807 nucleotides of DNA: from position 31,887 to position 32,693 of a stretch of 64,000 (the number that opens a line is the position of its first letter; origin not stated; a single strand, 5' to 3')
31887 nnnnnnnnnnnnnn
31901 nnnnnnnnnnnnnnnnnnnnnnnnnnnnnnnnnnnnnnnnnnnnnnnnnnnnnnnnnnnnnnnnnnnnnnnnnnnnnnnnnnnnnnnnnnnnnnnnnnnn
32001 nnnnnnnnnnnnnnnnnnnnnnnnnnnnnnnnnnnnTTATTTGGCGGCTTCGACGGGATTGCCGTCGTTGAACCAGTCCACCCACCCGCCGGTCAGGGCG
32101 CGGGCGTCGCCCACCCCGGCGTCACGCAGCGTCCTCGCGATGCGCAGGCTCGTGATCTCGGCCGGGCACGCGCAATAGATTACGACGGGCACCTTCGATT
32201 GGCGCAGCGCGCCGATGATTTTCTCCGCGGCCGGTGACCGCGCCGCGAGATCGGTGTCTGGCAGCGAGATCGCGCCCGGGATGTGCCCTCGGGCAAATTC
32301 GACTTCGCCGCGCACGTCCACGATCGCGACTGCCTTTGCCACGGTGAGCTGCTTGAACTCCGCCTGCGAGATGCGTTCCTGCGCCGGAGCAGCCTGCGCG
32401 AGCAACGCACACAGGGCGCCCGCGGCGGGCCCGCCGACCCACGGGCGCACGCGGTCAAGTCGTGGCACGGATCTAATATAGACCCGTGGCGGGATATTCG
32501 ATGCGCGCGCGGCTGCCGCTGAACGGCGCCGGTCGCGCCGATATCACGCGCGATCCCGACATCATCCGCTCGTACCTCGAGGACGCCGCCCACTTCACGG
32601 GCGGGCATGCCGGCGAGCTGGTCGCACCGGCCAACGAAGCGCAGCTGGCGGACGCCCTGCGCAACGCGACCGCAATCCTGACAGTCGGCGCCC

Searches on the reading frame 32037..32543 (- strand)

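Call 63: search_protein_families(library=pfam, proteins=[window:32037-32543:-])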
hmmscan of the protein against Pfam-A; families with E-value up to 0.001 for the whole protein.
window:32037-32543:- (168 aa): 1 family
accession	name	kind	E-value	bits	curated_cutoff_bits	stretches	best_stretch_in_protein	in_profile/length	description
PF00581.25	Rhodanese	-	4.6e-16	59.5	22.2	1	60-159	2-101/102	Rhodanese-like domain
